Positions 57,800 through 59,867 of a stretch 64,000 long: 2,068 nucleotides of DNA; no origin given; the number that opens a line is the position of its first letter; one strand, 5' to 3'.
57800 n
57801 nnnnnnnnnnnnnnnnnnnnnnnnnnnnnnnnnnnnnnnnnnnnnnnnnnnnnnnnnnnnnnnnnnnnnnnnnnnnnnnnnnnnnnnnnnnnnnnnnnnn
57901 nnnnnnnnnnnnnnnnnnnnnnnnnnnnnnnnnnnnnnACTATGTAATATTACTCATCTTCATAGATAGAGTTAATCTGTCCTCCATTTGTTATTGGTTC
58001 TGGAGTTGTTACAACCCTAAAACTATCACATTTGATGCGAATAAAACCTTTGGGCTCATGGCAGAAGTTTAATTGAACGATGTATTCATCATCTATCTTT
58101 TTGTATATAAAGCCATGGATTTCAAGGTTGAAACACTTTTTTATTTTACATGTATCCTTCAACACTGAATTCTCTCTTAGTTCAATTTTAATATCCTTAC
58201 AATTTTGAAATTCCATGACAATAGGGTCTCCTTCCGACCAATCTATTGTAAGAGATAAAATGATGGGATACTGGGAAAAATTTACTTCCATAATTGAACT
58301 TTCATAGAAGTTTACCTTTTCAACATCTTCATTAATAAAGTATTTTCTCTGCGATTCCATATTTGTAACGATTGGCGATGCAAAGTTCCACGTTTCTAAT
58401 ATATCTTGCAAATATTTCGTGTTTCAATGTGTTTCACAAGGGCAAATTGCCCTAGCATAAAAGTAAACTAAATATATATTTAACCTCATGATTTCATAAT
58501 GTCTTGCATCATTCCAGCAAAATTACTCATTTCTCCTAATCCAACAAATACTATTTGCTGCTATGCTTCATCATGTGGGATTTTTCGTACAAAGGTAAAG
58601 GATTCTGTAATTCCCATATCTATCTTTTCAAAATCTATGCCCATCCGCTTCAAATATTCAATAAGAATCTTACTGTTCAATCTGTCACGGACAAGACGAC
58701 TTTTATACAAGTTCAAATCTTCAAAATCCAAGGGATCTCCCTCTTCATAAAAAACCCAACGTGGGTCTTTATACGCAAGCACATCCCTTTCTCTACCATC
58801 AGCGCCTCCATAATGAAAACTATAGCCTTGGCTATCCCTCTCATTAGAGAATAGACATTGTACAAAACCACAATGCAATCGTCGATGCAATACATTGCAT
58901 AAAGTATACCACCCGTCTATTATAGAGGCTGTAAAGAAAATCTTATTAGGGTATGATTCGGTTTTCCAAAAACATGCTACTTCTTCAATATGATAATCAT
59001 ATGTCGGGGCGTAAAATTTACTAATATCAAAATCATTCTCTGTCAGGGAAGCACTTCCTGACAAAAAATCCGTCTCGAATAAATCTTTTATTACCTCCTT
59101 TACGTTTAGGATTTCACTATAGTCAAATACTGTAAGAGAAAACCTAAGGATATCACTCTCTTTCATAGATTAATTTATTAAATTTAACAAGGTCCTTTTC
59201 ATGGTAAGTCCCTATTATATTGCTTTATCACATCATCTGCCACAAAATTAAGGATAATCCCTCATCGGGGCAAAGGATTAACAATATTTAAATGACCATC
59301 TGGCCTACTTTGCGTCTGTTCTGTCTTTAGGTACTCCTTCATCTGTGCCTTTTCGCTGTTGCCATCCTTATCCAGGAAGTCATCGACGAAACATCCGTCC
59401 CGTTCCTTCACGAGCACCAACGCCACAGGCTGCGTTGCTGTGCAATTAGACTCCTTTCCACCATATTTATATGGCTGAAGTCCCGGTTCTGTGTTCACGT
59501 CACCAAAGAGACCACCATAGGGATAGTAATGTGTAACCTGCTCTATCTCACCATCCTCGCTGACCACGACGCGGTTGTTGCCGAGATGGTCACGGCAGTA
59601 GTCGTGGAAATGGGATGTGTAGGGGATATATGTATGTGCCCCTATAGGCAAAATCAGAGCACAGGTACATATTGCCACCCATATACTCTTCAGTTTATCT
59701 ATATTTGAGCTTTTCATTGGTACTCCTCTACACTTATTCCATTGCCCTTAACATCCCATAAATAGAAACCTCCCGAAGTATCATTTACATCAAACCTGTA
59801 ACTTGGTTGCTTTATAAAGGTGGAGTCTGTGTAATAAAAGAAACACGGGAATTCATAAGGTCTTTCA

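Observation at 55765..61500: AT-rich island: three GC-rich Rhs/YD-repeat fragments alternating with small lipoprotein and membrane ORFs (orphan toxin-remnant / immunity-type array)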

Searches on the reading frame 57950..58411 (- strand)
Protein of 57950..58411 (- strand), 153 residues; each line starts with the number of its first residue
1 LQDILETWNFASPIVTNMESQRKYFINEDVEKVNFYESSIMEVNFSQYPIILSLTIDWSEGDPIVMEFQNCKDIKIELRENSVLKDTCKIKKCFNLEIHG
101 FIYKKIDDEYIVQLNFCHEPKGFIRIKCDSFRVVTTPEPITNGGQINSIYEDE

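Call 10: search_protein_families(library=pfam, max_evalue=1, proteins=[window:57950-58411:-])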
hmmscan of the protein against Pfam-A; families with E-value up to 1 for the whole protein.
window:57950-58411:- (153 aa): 0 families

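Call 11: search_protein_families(library=ncbifam, max_evalue=1, proteins=[window:57950-58411:-])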
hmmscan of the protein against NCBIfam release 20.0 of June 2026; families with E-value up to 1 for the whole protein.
window:57950-58411:- (153 aa): 0 families

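Call 56: search_protein_families(library=pfam, max_evalue=1, proteins=[L112:3843-4295:+])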
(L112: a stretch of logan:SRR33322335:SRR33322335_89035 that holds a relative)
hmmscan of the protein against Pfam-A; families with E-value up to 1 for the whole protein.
L112:3843-4295:+ (150 aa): 0 families

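Call 82: search_protein_families(library=ncbifam, max_evalue=0.01, proteins=[L112:688-2676:+, P0020, L109:10698-11270:+])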
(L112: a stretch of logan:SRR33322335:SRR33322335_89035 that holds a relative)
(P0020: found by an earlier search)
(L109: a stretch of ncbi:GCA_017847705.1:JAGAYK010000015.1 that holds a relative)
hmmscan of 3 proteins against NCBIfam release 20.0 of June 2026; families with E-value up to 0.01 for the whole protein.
L112:688-2676:+ (662 aa): 2 families
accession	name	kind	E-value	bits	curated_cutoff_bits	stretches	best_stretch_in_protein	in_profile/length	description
TIGR03696.1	Rhs_assc_core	domain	4.9e-17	62.2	32.5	1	373-453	1-75/76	RHS repeat-associated core domain-containing protein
NF041261.1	RHS_core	equivalog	4.5e-09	34.7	2000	1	345-453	1156-1260/1261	RHS element core protein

P0020 (321 aa): 1 family
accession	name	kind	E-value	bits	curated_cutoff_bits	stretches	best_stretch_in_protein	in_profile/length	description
TIGR03696.1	Rhs_assc_core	domain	5.9e-17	62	32.5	1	25-97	6-75/76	RHS repeat-associated core domain-containing protein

L109:10698-11270:+ (190 aa): 2 families
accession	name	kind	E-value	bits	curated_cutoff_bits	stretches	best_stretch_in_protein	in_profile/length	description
TIGR03696.1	Rhs_assc_core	domain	1.6e-09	38.1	32.5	1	145-182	32-68/76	RHS repeat-associated core domain-containing protein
NF041261.1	RHS_core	equivalog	0.0022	15.8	2000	1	24-94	1148-1217/1261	RHS element core protein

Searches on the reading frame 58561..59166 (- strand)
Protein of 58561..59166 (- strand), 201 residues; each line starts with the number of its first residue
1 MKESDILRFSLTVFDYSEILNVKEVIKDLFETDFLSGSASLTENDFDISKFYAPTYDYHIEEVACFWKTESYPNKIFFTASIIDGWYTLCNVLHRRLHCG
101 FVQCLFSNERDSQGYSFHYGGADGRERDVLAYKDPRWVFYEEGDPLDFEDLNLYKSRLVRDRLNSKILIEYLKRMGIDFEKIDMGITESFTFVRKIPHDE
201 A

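Call 10: search_protein_families(library=pfam, max_evalue=1, proteins=[window:58561-59166:-])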
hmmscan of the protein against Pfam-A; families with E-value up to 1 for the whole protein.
window:58561-59166:- (201 aa): 0 families

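Call 11: search_protein_families(library=ncbifam, max_evalue=1, proteins=[window:58561-59166:-])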
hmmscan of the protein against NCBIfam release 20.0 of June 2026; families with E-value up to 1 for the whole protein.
window:58561-59166:- (201 aa): 0 families

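Call 56: search_protein_families(library=pfam, max_evalue=1, proteins=[L112:3843-4295:+])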
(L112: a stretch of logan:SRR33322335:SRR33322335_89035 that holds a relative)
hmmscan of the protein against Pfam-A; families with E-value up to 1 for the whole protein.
L112:3843-4295:+ (150 aa): 0 families

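Call 65: search_protein_representatives(protein=window:58561-59166:-)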
Query: 201 residues. Proteins with E-value up to 0.001 (for the whole library): 573; up to 1e-10: 124; up to 1e-30: 11. The best 150 are listed.
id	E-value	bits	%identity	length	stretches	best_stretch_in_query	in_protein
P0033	2.1e-134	461.8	100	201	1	1-201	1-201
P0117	2.0e-45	171.2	41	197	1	7-192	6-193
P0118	5.2e-42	160.1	41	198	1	9-195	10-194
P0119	5.6e-39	150.2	39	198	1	8-195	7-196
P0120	2.7e-38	147.9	40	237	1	1-193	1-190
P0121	1.1e-37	145.9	40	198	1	11-194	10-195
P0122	3.4e-37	144.3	38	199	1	12-195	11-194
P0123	8.6e-36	139.8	40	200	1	4-189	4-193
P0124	2.8e-33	131.6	38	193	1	8-191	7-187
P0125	3.0e-33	131.4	36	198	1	9-192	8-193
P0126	7.5e-33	130.2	44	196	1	44-192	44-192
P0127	5.9e-30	120.7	37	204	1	9-193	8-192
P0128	2.6e-27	112.1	34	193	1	6-192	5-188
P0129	2.6e-26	108.8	33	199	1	10-193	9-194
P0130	5.9e-26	107.6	38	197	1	11-193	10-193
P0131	7.4e-26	107.3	31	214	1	9-188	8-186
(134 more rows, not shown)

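Call 67: search_protein_families(library=pfam, alignment_id=A3, max_evalue=0.01)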
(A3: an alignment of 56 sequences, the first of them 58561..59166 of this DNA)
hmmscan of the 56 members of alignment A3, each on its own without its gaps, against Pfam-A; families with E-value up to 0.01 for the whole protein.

A. member 1, window:58561-59166:- (201 aa): 0 families

B. families by the number of members that match (of 56 scanned): 4 families
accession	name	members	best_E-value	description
PF03524.21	CagX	1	0.0016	Conjugal transfer protein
PF07405.16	DUF1506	1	0.0023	Protein of unknown function (DUF1506)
PF06463.18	Mob_synth_C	1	0.0037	Molybdenum Cofactor Synthesis C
PF14753.11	FAM221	1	0.0086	Protein FAM221A/B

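Call 69: search_solved_structures(query=A3, max_evalue=1)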
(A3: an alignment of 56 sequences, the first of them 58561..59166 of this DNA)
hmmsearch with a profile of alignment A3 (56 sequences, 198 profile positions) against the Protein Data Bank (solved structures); distinct sequences matched with E-value up to 1: 2.
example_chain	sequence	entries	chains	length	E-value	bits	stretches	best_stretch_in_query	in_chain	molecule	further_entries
3hpe_A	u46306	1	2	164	0.35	13.7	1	11-114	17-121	Conserved hypothetical secreted protein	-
6o15_A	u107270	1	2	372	0.76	12.6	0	139-182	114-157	Uncharacterized oxidoreductase YjhC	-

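Call 75: predict_structure(alignment_id=A3)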
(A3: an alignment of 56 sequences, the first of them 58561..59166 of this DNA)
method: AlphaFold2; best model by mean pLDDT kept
length: 201 residues; sequences in the alignment: 56
mean_pLDDT: 93.7   pTM: 0.90
mean pLDDT of the five models: 93.7, 93.6, 93.2, 92.6, 92.1
residues with pLDDT >= 90: 171; 70-90: 21; 50-70: 9; < 50: 0
segments of 3 or more residues with pLDDT < 50: none
pLDDT, mean of each block of 10 residues (from residue 1): 83 98 98 97 93 72 96 98 94 98 93 89 98 95 98 97 97 98 97 89 60
secondary structure, 60 per line:
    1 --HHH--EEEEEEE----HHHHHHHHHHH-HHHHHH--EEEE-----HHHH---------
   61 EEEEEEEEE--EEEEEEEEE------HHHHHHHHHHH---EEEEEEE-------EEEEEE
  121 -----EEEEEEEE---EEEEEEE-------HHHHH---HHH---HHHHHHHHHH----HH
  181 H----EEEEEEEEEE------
elements in order: E8-14 H19-29 H31-36 E39-42 H48-51 E61-69 E72-80 H87-97 E101-107 E115-120 E126-133 E137-143 H151-155 H165-174 E186-195

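Call 78: fold_search(model_id=the predicted structure, library=pdb)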
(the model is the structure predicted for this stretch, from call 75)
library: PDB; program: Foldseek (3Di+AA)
matches with E <= 10: 408; with E <= 0.001: 0
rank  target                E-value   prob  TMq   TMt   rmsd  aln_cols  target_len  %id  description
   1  8g6e_H                4.0e-02  0.28  0.27  0.23  17.2       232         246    9  Structure of the Plasmodium falciparum 20S proteasome complexed with inhibitor TDI-8304 (released 2023-12-20)
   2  6ymh_AAA              2.3e-01  0.10  0.17  0.21  16.7       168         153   10  X-ray structure of the K72I, Y129F, R133L, H199A quadruple mutant of PNP-oxidase from E. coli in complex with PLP (released 2021-04-28)
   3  5a68                  2.3e-01  0.08  0.17  0.17  17.1       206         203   11  Crystal structure of the AtTTM3 product complex with two orthophosphates and manganese ions (form B) (released 2015-08-05)
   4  1umz_B                2.6e-01  0.04  0.12  0.10  15.2       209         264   10  Xyloglucan endotransglycosylase in complex with the xyloglucan nonasaccharide XLLG. (released 2004-03-18)
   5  2gnm_B                2.7e-01  0.04  0.16  0.14  18.3       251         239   11  P. angolensis lectin (PAL) treated with EDTA for 39 hours (released 2006-07-25)
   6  3v85                  3.5e-01  0.04  0.14  0.14  17.9       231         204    7  1.9 Angstrom resolution crystal structure of the protein Q9SIY3 from Arabidopsis thaliana (released 2012-11-07)
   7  2boi_A                3.9e-01  0.02  0.10  0.15  17.7       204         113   11  1.1A Structure of Chromobacterium Violaceum Lectin CV2L in Complex with alpha-methyl-fucoside (released 2006-05-25)
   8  2p8i_A                4.1e-01  0.23  0.24  0.34   6.7       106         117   11  Crystal structure of putative dioxygenase (YP_555069.1) from Burkholderia xenovorans LB400 at 1.40 A resolution (released 2007-04-24)
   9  1wv4_B                4.1e-01  0.08  0.18  0.22  16.2       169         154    8  X-ray Structure of Escherichia coli pyridoxine 5'-phosphate oxidase in tetragonal crystal form (released 2004-12-28)
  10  1q8q_A                4.1e-01  0.03  0.16  0.14  17.9       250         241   11  Pterocarpus angolensis lectin (PAL) in complex with the dimannoside Man(alpha1-4)Man (released 2004-02-10)
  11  1lec_A                5.2e-01  0.04  0.16  0.13  14.3       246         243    6  STRUCTURES OF THE LECTIN IV OF GRIFFONIA SIMPLICIFOLIA AND ITS COMPLEX WITH THE LEWIS B HUMAN BLOOD GROUP DETERMINANT  (released 1994-01-31)
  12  2gnb_B                5.2e-01  0.04  0.17  0.16  17.5       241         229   11  EDTA-treated (2 weeks) P. angolensis lectin (released 2006-07-25)
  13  1q8o_A                5.2e-01  0.03  0.15  0.14  18.0       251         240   11  Pterocartpus angolensis lectin PAL in complex with the dimmanoside Man(alpha1-2)Man (released 2004-02-10)
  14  5a67                  5.5e-01  0.05  0.16  0.16  17.2       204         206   10  Crystal structure of AtTTM3 in complex with tripolyphosphate and manganese ion (form B) (released 2015-08-05)
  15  9p7q_A                5.9e-01  0.04  0.17  0.14  19.8       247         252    8  273K human S-adenosylmethionine decarboxylase (released 2025-09-17)
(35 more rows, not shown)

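Call 79: find_encoding_contigs(protein=P0117, flank=5000, max_places=3)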
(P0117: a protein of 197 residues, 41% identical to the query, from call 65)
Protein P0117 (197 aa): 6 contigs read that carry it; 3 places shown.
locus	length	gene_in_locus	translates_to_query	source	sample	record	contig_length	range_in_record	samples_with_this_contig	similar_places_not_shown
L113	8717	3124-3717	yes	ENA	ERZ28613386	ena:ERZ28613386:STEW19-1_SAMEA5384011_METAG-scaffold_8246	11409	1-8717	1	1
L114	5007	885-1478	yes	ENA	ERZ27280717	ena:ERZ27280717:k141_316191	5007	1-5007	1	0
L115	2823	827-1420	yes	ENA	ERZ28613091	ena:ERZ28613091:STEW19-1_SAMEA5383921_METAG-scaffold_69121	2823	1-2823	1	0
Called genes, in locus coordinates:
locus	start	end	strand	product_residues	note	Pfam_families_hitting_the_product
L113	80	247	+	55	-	-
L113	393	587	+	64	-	-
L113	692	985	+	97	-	-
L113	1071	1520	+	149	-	PF15631:Imm-NTF2-2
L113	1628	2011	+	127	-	-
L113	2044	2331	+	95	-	-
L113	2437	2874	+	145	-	-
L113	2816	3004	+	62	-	-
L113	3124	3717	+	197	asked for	-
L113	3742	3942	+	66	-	-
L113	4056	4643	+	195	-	-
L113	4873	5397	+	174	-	-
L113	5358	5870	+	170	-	PF13310:Virulence_RhuM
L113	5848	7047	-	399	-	PF02129:Peptidase_S15, PF00561:Abhydrolase_1, PF12697:Abhydrolase_6 (weak), PF00326:Peptidase_S9, PF01738:DLH, PF12146:Hydrolase_4, PF08840:BAAT_C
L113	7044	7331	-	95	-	-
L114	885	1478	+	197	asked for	-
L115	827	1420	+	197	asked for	-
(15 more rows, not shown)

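Call 80: find_encoding_contigs(protein=P0131, flank=5000, max_places=3)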
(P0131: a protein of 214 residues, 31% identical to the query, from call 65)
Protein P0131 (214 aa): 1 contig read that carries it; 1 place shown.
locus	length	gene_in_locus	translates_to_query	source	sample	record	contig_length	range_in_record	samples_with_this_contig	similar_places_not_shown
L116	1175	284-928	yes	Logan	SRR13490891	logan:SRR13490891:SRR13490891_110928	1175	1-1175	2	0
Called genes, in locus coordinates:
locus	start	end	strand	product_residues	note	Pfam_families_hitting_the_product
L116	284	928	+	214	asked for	-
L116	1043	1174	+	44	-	?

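Call 82: search_protein_families(library=ncbifam, max_evalue=0.01, proteins=[L112:688-2676:+, P0020, L109:10698-11270:+])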
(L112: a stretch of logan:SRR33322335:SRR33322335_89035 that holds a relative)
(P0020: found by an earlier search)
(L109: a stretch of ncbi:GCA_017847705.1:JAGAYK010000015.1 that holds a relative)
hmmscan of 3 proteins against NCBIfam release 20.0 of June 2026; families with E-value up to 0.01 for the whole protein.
L112:688-2676:+ (662 aa): 2 families
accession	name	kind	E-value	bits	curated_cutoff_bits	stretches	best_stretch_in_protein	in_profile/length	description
TIGR03696.1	Rhs_assc_core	domain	4.9e-17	62.2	32.5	1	373-453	1-75/76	RHS repeat-associated core domain-containing protein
NF041261.1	RHS_core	equivalog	4.5e-09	34.7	2000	1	345-453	1156-1260/1261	RHS element core protein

P0020 (321 aa): 1 family
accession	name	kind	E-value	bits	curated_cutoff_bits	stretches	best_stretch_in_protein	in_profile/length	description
TIGR03696.1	Rhs_assc_core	domain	5.9e-17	62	32.5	1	25-97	6-75/76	RHS repeat-associated core domain-containing protein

L109:10698-11270:+ (190 aa): 2 families
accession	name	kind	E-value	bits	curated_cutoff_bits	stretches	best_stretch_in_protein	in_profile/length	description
TIGR03696.1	Rhs_assc_core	domain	1.6e-09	38.1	32.5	1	145-182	32-68/76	RHS repeat-associated core domain-containing protein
NF041261.1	RHS_core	equivalog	0.0022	15.8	2000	1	24-94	1148-1217/1261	RHS element core protein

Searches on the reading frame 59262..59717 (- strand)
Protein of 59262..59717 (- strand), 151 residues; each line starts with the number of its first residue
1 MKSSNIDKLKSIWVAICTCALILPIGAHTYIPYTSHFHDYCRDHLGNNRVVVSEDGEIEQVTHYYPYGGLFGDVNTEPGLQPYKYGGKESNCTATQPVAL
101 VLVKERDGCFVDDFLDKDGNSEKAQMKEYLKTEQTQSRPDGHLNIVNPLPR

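Call 10: search_protein_families(library=pfam, max_evalue=1, proteins=[window:59262-59717:-])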
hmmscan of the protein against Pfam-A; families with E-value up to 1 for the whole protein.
window:59262-59717:- (151 aa): 0 families

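Call 11: search_protein_families(library=ncbifam, max_evalue=1, proteins=[window:59262-59717:-])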
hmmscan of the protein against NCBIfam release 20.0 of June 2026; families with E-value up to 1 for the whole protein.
window:59262-59717:- (151 aa): 1 family
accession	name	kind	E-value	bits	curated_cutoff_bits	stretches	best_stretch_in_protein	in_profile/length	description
NF051879.1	TDE1658_narrow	equivalog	0.14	11.1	340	1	102-133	116-147/342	MOSP complex formation periplasmic protein, TDE1658 family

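Call 13: find_homologous_proteins(query=window:59262-59717:-, max_evalue=0.001)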
Query window:59262-59717:- (151 aa): 34 proteins with E <= 0.001 among 44 candidates.
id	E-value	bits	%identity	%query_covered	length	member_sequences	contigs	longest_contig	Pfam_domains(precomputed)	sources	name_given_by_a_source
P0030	9.6e-94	329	96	97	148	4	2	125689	-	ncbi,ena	-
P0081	2.0e-56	208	95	64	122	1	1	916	-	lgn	-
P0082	6.6e-47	177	65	90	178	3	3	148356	-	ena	-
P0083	3.3e-46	175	63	90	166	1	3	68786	-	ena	-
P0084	1.5e-37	147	97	47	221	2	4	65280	-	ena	-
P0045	4.1e-34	136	86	46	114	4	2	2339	-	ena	-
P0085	1.2e-25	108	75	44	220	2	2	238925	-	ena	-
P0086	7.3e-23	99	45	79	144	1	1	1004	-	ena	-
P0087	1.1e-17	82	66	38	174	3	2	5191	-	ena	-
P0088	1.2e-17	82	57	49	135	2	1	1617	-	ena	-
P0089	3.1e-17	81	62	40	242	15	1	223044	-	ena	-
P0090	3.1e-17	81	62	40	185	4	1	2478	-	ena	-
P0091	4.9e-17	80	62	40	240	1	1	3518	-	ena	-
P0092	5.1e-17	80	62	40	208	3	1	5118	-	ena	-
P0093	3.0e-16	78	53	66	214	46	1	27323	-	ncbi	-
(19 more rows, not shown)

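Call 16: find_encoding_contigs(protein=window:59262-59717:-, flank=10000, max_places=10)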
Protein window:59262-59717:- (151 aa): 10 contigs read that carry it; 6 places shown.
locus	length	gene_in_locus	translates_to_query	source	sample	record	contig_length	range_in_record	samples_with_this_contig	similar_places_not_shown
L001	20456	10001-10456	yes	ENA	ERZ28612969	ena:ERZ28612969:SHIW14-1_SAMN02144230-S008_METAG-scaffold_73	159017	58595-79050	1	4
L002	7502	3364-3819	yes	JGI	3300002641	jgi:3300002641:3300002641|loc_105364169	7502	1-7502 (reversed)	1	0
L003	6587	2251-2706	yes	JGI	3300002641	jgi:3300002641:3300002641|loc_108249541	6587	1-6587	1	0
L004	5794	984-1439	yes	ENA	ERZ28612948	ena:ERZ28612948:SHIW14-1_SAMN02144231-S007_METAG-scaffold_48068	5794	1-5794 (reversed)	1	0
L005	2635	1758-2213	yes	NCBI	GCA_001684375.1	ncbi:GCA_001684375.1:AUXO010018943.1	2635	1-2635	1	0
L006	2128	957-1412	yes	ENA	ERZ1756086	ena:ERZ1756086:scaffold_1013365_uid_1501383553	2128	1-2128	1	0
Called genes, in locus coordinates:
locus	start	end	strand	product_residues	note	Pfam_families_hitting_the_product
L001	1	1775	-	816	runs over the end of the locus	PF17162:DUF5118, PF17148:DUF5117, PF16313:DUF4953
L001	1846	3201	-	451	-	PF02547:Queuosine_synth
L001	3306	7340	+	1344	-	PF13385:Laminin_G_3, PF18911:PKD_4 (faint), PF00801:PKD (weak), PF13385:Laminin_G_3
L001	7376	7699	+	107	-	PF00893:Multi_Drug_Res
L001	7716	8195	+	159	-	PF01243:PNPOx_N, PF12900:Pyridox_ox_2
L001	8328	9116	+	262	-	-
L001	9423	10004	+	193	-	-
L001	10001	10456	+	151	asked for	-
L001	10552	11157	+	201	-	-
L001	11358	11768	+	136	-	-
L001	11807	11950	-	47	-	-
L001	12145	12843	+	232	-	-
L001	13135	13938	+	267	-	-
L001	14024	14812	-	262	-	PF03372:Exo_endo_phos, PF14529:Exo_endo_phos_2 (faint)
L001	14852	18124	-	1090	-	PF08757:CotH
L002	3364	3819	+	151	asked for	-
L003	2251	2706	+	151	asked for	-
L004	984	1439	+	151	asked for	-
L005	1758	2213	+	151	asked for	-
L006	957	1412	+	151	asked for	-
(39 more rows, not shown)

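Call 27: search_protein_families(library=pfam, max_evalue=0.1, proteins=[P0093, P0084, P0082])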
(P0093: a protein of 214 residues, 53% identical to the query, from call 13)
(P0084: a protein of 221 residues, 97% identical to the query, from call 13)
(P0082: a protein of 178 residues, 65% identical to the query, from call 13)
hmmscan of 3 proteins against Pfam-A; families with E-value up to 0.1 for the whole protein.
P0093 (214 aa): 0 families

P0084 (221 aa): 0 families

P0082 (178 aa): 0 families

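Call 28: find_encoding_contigs(protein=P0093, flank=8000, max_places=8)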
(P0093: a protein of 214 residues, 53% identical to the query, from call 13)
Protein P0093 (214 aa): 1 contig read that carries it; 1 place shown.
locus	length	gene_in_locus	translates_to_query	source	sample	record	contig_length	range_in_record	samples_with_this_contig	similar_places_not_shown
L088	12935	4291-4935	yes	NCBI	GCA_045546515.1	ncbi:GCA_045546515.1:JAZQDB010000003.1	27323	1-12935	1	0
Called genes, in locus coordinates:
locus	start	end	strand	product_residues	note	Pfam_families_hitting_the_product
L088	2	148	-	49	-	?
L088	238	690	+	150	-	-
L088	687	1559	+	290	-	-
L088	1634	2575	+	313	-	-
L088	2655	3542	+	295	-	PF12883:DUF3828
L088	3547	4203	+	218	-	-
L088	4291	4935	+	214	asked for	-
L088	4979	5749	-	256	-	PF00702:Hydrolase, PF13419:HAD_2, PF13242:Hydrolase_like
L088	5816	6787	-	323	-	PF01066:CDP-OH_P_transf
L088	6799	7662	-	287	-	-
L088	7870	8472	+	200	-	-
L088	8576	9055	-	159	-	PF11578:DUF3237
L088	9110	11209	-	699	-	PF00657:Lipase_GDSL, PF13472:Lipase_GDSL_2, PF03629:SASA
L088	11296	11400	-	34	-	-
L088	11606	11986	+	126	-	PF00164:Ribosom_S12_S23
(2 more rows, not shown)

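Call 56: search_protein_families(library=pfam, max_evalue=1, proteins=[L112:3843-4295:+])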
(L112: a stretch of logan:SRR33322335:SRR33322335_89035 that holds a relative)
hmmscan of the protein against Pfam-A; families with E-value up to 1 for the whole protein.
L112:3843-4295:+ (150 aa): 0 families

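Call 82: search_protein_families(library=ncbifam, max_evalue=0.01, proteins=[L112:688-2676:+, P0020, L109:10698-11270:+])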
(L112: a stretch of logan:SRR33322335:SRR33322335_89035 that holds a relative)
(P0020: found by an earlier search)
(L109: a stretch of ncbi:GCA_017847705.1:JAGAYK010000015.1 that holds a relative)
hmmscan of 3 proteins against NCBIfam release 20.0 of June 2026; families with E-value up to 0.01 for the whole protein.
L112:688-2676:+ (662 aa): 2 families
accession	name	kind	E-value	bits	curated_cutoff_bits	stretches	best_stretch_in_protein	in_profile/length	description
TIGR03696.1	Rhs_assc_core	domain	4.9e-17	62.2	32.5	1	373-453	1-75/76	RHS repeat-associated core domain-containing protein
NF041261.1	RHS_core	equivalog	4.5e-09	34.7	2000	1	345-453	1156-1260/1261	RHS element core protein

P0020 (321 aa): 1 family
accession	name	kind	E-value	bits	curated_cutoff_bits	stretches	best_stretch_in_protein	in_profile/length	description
TIGR03696.1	Rhs_assc_core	domain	5.9e-17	62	32.5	1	25-97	6-75/76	RHS repeat-associated core domain-containing protein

L109:10698-11270:+ (190 aa): 2 families
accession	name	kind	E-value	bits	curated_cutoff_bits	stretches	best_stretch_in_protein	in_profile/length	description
TIGR03696.1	Rhs_assc_core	domain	1.6e-09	38.1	32.5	1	145-182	32-68/76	RHS repeat-associated core domain-containing protein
NF041261.1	RHS_core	equivalog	0.0022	15.8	2000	1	24-94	1148-1217/1261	RHS element core protein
